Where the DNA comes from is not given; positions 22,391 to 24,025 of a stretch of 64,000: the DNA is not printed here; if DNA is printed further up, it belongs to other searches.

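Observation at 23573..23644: Alpha-2 has lost a histidine ligand of the Rieske [2Fe-2S] motif but keeps the catalytic iron site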

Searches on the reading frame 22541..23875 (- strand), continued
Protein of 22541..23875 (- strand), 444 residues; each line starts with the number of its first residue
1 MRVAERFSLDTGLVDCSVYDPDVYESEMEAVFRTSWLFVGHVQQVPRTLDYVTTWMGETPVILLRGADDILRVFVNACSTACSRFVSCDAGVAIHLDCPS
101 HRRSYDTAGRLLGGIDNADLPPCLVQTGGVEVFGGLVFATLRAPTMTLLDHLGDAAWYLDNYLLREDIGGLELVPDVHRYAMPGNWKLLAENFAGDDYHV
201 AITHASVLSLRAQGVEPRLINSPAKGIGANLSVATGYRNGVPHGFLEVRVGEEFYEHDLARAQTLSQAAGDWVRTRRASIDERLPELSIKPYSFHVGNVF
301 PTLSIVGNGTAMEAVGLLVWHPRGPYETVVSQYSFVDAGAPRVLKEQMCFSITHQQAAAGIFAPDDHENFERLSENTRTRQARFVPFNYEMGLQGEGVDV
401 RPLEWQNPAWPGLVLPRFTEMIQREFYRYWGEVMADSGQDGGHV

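Call 43: predict_structure(alignment_id=A1)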
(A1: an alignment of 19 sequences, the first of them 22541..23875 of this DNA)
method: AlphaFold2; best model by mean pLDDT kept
length: 444 residues; sequences in the alignment: 19
mean_pLDDT: 77.6   pTM: 0.83
mean pLDDT of the five models: 77.6, 75.0, 69.1, 66.3, 63.3
residues with pLDDT >= 90: 171; 70-90: 156; 50-70: 40; < 50: 77
segments of 3 or more residues with pLDDT < 50: 194-226, 357-394, 439-444
pLDDT, mean of each block of 10 residues (from residue 1): 68 74 90 94 96 94 98 95 93 94 93 76 92 96 94 94 90 81 72 48 37 34 50 87 86 87 92 93 89 84 76 79 86 89 88 56 38 36 35 59 86 78 84 73 28
secondary structure, 60 per line:
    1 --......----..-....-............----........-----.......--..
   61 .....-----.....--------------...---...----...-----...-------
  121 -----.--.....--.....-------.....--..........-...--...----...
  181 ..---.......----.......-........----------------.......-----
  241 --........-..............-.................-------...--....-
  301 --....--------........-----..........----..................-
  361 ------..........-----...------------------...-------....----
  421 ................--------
elements in order: H3-6 H16-19 H21-32 E37-41 E50-56 E59-65 E71-75 E90-92 E96-98 E103-105 E111-113 E129-133 E136-140 H148-152 H155-164 E171-173 E178-182 H186-192 H197-203 H205-212 E229-235 E243-250 H252-265 H267-283 E291-293 E296-299 E303-306 E315-322 E328-337 H342-359 H367-376 E413-416 H421-436

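Call 44: search_protein_representatives(alignment_id=A2)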
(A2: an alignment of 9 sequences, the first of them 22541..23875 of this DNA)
Query: 9 sequences, 445 profile positions. Proteins with E-value up to 0.001 (for the whole library): 12011; up to 1e-10: 4600; up to 1e-30: 396. The best 150 are listed.
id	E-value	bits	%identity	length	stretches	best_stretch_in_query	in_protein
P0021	4.9e-139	480.2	-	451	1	2-442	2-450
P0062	1.2e-126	439.3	-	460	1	5-441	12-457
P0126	3.3e-98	345.6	-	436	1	19-438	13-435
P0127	5.5e-96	338.3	-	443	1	7-441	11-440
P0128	2.1e-88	313.3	-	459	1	4-443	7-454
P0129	3.2e-83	296.2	-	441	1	5-439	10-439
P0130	1.2e-82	294.4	-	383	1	3-349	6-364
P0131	1.6e-82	293.9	-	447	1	11-441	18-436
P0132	1.1e-80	287.8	-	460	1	2-440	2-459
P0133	8.9e-77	275.0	-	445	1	9-438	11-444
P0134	1.7e-75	270.8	-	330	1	124-439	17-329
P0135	2.4e-73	263.7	-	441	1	7-439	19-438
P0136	2.5e-73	263.6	-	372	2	16-200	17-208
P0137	1.0e-72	261.5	-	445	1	17-439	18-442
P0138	4.9e-72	259.3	-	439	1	16-437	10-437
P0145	3.2e-64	233.6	-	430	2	5-207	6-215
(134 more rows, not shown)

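Call 47: fold_search(model_id=the predicted structure, library=pdb)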
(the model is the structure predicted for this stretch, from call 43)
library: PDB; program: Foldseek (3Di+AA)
matches with E <= 10: 976; with E <= 0.001: 153
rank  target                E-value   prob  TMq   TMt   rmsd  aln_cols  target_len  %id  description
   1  3gzx_A                9.5e-30  1.00  0.74  0.75   5.3       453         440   28  Crystal Structure of the Biphenyl Dioxygenase in complex with Biphenyl from Comamonas testosteroni Sp. Strain B-356 (released 2010-05-05)
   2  1ulj_A                1.3e-29  1.00  0.74  0.77   4.8       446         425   30  Biphenyl dioxygenase (BphA1A2) in complex with the substrate (released 2004-09-28)
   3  1uli_C                2.4e-29  1.00  0.74  0.77   4.8       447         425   29  Biphenyl dioxygenase (BphA1A2) derived from Rhodococcus sp. strain RHA1 (released 2004-09-28)
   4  1uli_A                3.8e-29  1.00  0.74  0.77   4.8       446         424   29  Biphenyl dioxygenase (BphA1A2) derived from Rhodococcus sp. strain RHA1 (released 2004-09-28)
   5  1uli_E                1.0e-28  1.00  0.75  0.78   4.6       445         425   30  Biphenyl dioxygenase (BphA1A2) derived from Rhodococcus sp. strain RHA1 (released 2004-09-28)
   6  3en1_A                1.8e-28  1.00  0.75  0.78   5.0       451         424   30  Crystal structure of Toluene 2,3-Dioxygenase (released 2009-03-17)
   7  2xr8_A                2.1e-28  1.00  0.74  0.76   5.0       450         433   29  Crystal structure of biphenyl dioxygenase from Burkholderia xenovorans LB400 (released 2010-11-24)
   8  2xrx_A                2.8e-28  1.00  0.75  0.77   4.9       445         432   28  CRYSTAL STRUCTURE OF BIPHENYL DIOXYGENASE IN COMPLEX WITH BIPHENYL FROM BURKHOLDERIA XENOVORANS LB400 (released 2010-11-24)
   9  5aeu_A                2.9e-28  1.00  0.76  0.77   4.9       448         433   28  Crystal structure of II9 variant of Biphenyl dioxygenase from Burkholderia xenovorans LB400 (released 2016-04-06)
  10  5aew_U                3.1e-28  1.00  0.75  0.78   4.9       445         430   28  Crystal structure of II9 variant of Biphenyl dioxygenase from Burkholderia xenovorans LB400 in complex with biphenyl (released 2016-04-06)
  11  8k0a_A                4.4e-28  1.00  0.72  0.72   5.0       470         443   28  CryoEM structure of 3-phenylpropionate/cinnamic acid dioxygenase HcaE-HcaF complex (released 2024-07-10)
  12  2yfi_A                5.5e-28  1.00  0.76  0.78   4.9       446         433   29  Crystal Structure of Biphenyl dioxygenase variant RR41 (BPDO-RR41) (released 2011-06-08)
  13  5aew_W                5.5e-28  1.00  0.74  0.76   4.9       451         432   29  Crystal structure of II9 variant of Biphenyl dioxygenase from Burkholderia xenovorans LB400 in complex with biphenyl (released 2016-04-06)
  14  2xso_A                6.2e-28  1.00  0.75  0.76   4.9       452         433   28  CRYSTAL STRUCTURE OF P4 VARIANT OF BIPHENYL DIOXYGENASE FROM BURKHOLDERIA XENOVORANS LB400 (released 2010-11-24)
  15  2xsh_A                1.5e-27  1.00  0.75  0.77   5.0       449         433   28  CRYSTAL STRUCTURE OF P4 VARIANT OF BIPHENYL DIOXYGENASE FROM BURKHOLDERIA XENOVORANS LB400 IN COMPLEX WITH 2,6 DI CHLO (released 2010-11-24)
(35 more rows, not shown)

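Call 56: find_homologous_proteins(query=L007:2371-3489:+, max_evalue=1e-60)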
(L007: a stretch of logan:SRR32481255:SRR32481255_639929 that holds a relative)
Query L007:2371-3489:+ (372 aa): 98 proteins with E <= 1e-60 among 8000 candidates.
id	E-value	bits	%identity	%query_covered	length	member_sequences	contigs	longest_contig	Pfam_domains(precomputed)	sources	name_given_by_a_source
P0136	4.8e-255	864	100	100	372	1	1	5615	PF00355.33,PF00848.26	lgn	-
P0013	2.4e-135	470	55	93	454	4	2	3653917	PF00355.33,PF00848.26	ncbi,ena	-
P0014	6.3e-134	465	54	95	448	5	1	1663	PF00355.33,PF00848.26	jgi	jgi:phenylpropionate dioxygenase-like ring-hydroxylating dioxygenase large terminal subunit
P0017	6.1e-129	449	54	95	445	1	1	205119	PF00355.33,PF00848.26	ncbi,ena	-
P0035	1.5e-128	447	54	92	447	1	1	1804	PF00355.33,PF00848.26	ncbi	-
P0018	4.8e-127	442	52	95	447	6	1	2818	PF00355.33,PF00848.26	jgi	jgi:phenylpropionate dioxygenase-like ring-hydroxylating dioxygenase large terminal subunit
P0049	8.7e-123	428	50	96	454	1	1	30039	PF00355.33,PF00848.26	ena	-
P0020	3.2e-120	420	51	91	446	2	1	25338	PF00355.33,PF00848.26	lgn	-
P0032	1.2e-118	415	50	92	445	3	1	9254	PF00355.33,PF00848.26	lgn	-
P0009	1.1e-100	356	42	92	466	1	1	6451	PF00355.33,PF00848.26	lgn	-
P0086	1.0e-93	333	43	90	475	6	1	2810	PF00355.33,PF00848.26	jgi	jgi:phenylpropionate dioxygenase-like ring-hydroxylating dioxygenase large terminal subunit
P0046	1.3e-92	329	40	90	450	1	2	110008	PF00355.33,PF00848.26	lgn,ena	-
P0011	3.8e-92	328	42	92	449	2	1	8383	PF00355.33,PF00848.26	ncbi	-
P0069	2.1e-91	325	40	89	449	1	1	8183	PF00355.33,PF00848.26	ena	-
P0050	4.4e-90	321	44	89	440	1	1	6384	PF00355.33,PF00848.26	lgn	-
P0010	8.6e-90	320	40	91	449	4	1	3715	PF00355.33,PF00848.26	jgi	jgi:phenylpropionate dioxygenase-like ring-hydroxylating dioxygenase large terminal subunit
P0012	4.8e-89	317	41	95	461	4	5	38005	PF00355.33,PF00848.26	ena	-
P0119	8.5e-89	317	44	88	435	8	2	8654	PF00355.33,PF00848.26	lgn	-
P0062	1.3e-88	316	42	91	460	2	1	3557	PF00355.33,PF00848.26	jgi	jgi:phenylpropionate dioxygenase-like ring-hydroxylating dioxygenase large terminal subunit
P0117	1.9e-88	315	43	88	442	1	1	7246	PF00355.33,PF00848.26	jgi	jgi:phenylpropionate dioxygenase-like ring-hydroxylating dioxygenase large terminal subunit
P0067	1.9e-88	315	43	91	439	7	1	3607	PF00355.33,PF00848.26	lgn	-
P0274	5.8e-88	314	43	88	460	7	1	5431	PF00355.33,PF00848.26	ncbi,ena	ncbi:MAG TPA: SRPBCC family protein [Chloroflexota bacterium]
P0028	2.2e-87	312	40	94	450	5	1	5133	PF00355.33,PF00848.26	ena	-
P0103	5.1e-87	311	39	98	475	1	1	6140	PF00355.33,PF00848.26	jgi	jgi:phenylpropionate dioxygenase-like ring-hydroxylating dioxygenase large terminal subunit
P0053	1.5e-86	309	43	91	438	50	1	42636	PF00355.33,PF00848.26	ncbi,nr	ncbi:aromatic ring-hydroxylating dioxygenase subunit alpha [Mycolicibacterium moriokaense]|nr:aromat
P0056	2.0e-85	305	43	90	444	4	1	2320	PF00355.33,PF00848.26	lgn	-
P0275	1.2e-84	303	42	88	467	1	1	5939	PF00355.33,PF00848.26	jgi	jgi:phenylpropionate dioxygenase-like ring-hydroxylating dioxygenase large terminal subunit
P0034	1.3e-84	303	40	92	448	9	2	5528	PF00355.33,PF00848.26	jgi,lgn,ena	-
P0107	1.0e-83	300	41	88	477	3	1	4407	PF00355.33,PF00848.26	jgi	jgi:phenylpropionate dioxygenase-like ring-hydroxylating dioxygenase large terminal subunit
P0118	1.5e-83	299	41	91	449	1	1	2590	PF00355.33,PF00848.26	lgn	-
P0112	2.7e-83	298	41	88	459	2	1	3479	PF00355.33,PF00848.26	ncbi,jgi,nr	ncbi:MAG TPA: SRPBCC family protein [Chloroflexota bacterium]|nr:SRPBCC family protein [Chloroflexot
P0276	4.1e-82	295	40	88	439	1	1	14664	PF00355.33,PF00848.26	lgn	-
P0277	1.0e-80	290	41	88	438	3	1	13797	PF00355.33,PF00848.26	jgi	-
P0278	1.6e-80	289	40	90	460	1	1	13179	PF00355.33,PF00848.26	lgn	-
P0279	1.2e-79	286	41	88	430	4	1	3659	PF00355.33,PF00848.26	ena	-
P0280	2.6e-79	285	38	92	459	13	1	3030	PF00355.33,PF00848.26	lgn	-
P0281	8.7e-79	284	40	88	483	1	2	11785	PF00355.33,PF00848.26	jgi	jgi:phenylpropionate dioxygenase-like ring-hydroxylating dioxygenase large terminal subunit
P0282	7.2e-78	281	39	92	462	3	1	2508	PF00355.33,PF00848.26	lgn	-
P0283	1.7e-77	279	40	91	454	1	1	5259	PF00355.33,PF00848.26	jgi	jgi:phenylpropionate dioxygenase-like ring-hydroxylating dioxygenase large terminal subunit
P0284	1.9e-76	276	41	88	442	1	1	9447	PF00355.33,PF00848.26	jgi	-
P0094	3.7e-76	275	38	92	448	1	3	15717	PF00355.33,PF00848.26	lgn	-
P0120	3.0e-74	269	39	88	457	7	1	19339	PF00355.33,PF00848.26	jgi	jgi:phenylpropionate dioxygenase-like ring-hydroxylating dioxygenase large terminal subunit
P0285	1.5e-72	263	40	88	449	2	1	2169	PF00355.33,PF00848.26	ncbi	-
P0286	3.4e-71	259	38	91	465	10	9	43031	PF00355.33,PF00848.26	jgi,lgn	-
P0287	5.5e-71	258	38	90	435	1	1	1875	PF00355.33,PF00848.26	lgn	-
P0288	6.5e-71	258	41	80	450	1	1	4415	PF00355.33,PF00848.26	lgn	-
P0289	2.8e-70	256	40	90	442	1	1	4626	PF00355.33,PF00848.26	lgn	-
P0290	2.8e-70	256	36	88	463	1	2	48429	PF00355.33,PF00848.26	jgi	jgi:dibenzofuran dioxygenase alpha subunit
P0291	1.3e-69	253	39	88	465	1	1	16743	PF00355.33,PF00848.26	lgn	-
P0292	1.7e-69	253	39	92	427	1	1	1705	PF00355.33,PF00848.26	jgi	jgi:phenylpropionate dioxygenase-like ring-hydroxylating dioxygenase large terminal subunit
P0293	2.0e-69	253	38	88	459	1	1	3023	PF00355.33,PF00848.26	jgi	jgi:phenylpropionate dioxygenase-like ring-hydroxylating dioxygenase large terminal subunit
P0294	2.4e-69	253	39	90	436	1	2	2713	PF00355.33,PF00848.26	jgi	jgi:phenylpropionate dioxygenase-like ring-hydroxylating dioxygenase large terminal subunit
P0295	1.8e-68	250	38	88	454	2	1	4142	PF00355.33,PF00848.26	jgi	jgi:phenylpropionate dioxygenase-like ring-hydroxylating dioxygenase large terminal subunit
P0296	5.5e-68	248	41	88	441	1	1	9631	PF00355.33,PF00848.26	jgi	jgi:phenylpropionate dioxygenase-like ring-hydroxylating dioxygenase large terminal subunit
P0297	1.0e-67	247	37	88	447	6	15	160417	PF00355.33,PF00848.26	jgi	jgi:phenylpropionate dioxygenase-like ring-hydroxylating dioxygenase large terminal subunit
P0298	1.0e-67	247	40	89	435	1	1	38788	PF00355.33,PF00848.26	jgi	jgi:phenylpropionate dioxygenase-like ring-hydroxylating dioxygenase large terminal subunit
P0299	1.1e-67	247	37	89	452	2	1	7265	PF00355.33,PF00848.26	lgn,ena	-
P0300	1.2e-67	247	38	90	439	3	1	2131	PF00355.33,PF00848.26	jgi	jgi:phenylpropionate dioxygenase-like ring-hydroxylating dioxygenase large terminal subunit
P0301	1.7e-67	246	36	89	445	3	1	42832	PF00355.33,PF00848.26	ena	-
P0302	5.9e-67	245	38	90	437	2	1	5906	PF00355.33,PF00848.26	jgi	jgi:phenylpropionate dioxygenase-like ring-hydroxylating dioxygenase large terminal subunit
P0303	7.0e-66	241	35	88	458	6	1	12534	PF00355.33,PF00848.26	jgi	jgi:phenylpropionate dioxygenase-like ring-hydroxylating dioxygenase large terminal subunit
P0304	1.1e-65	241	40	80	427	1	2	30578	PF00355.33,PF00848.26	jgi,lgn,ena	-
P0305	5.5e-65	238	36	89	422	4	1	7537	PF00355.33,PF00848.26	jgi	-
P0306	6.4e-65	238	36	89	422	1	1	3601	PF00355.33,PF00848.26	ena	-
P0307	8.2e-65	238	40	80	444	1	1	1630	PF00355.33,PF00848.26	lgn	-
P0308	8.7e-65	238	38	88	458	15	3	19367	PF00355.33,PF00848.26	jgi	jgi:phenylpropionate dioxygenase-like ring-hydroxylating dioxygenase large terminal subunit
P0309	1.1e-64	237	39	81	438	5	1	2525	PF00355.33,PF00848.26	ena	-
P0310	1.1e-64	237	39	80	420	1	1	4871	PF00355.33,PF00848.26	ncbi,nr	ncbi:MAG: Rieske 2Fe-2S domain-containing protein [Deltaproteobacteria bacterium]|nr:Rieske 2Fe-2S d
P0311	1.4e-64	237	41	83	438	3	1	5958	PF00355.33,PF00848.26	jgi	jgi:phenylpropionate dioxygenase-like ring-hydroxylating dioxygenase large terminal subunit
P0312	1.5e-64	237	38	86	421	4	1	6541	PF00355.33,PF00848.26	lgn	-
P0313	1.5e-64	237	38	88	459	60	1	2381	PF00355.33,PF00848.26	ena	-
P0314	3.4e-64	236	38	91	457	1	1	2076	PF00355.33,PF00848.26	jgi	jgi:phenylpropionate dioxygenase-like ring-hydroxylating dioxygenase large terminal subunit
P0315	3.4e-64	236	40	82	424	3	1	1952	PF00355.33,PF00848.26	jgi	-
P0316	8.0e-64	234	37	89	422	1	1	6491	PF00355.33,PF00848.26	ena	-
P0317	8.7e-64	234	36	89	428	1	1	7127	PF00355.33,PF00848.26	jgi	jgi:3-phenylpropionate/trans-cinnamate dioxygenase subunit alpha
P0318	2.5e-63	233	36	89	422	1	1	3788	PF00355.33,PF00848.26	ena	-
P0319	3.3e-63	232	38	81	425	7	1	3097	PF00355.33,PF00848.26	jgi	jgi:phenylpropionate dioxygenase-like ring-hydroxylating dioxygenase large terminal subunit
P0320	3.8e-63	232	38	83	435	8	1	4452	PF00355.33,PF00848.26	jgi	jgi:phenylpropionate dioxygenase-like ring-hydroxylating dioxygenase large terminal subunit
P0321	8.7e-63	231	38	82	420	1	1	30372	PF00355.33,PF00848.26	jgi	jgi:3-phenylpropionate/trans-cinnamate dioxygenase subunit alpha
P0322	1.3e-62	230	38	80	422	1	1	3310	PF00355.33,PF00848.26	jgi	-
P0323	1.9e-62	230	35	89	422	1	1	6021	PF00355.33,PF00848.26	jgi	jgi:3-phenylpropionate/trans-cinnamate dioxygenase subunit alpha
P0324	2.2e-62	230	35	89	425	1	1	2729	PF00355.33,PF00848.26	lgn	-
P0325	5.6e-62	228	40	83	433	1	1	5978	PF00355.33,PF00848.26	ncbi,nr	ncbi:MAG TPA: aromatic ring-hydroxylating dioxygenase subunit alpha [Dehalococcoidia bacterium]|nr:a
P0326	5.8e-62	228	38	86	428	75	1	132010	PF00355.33,PF00848.26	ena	-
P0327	6.4e-62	228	46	49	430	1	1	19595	PF00355.33,PF00848.26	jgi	jgi:3-phenylpropionate/trans-cinnamate dioxygenase alpha subunit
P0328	6.5e-62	228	38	82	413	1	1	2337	PF00355.33,PF00848.26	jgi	-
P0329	1.0e-61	227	37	89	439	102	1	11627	PF00355.33,PF00848.26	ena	-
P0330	1.2e-61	227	38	81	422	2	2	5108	PF00355.33,PF00848.26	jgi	jgi:3-phenylpropionate/trans-cinnamate dioxygenase alpha subunit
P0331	1.3e-61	227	38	83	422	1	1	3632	PF00355.33,PF00848.26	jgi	jgi:phenylpropionate dioxygenase-like ring-hydroxylating dioxygenase large terminal subunit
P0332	1.5e-61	227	35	89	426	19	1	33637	PF00355.33,PF00848.26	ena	-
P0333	2.1e-61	226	36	89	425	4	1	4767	PF00355.33,PF00848.26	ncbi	-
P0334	2.5e-61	226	38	82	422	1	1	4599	PF00355.33,PF00848.26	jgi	jgi:3-phenylpropionate/trans-cinnamate dioxygenase alpha subunit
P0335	2.5e-61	226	40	82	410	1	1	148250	PF00355.33,PF00848.26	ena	-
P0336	2.8e-61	226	38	82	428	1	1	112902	PF00355.33,PF00848.26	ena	-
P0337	3.2e-61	226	37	87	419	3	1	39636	PF00355.33,PF00848.26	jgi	-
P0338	3.3e-61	226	37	81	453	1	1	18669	PF00355.33,PF00848.26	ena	-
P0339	4.2e-61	225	38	83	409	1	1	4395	PF00355.33,PF00848.26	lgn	-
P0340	7.0e-61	225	36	81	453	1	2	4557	PF00355.33,PF00848.26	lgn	-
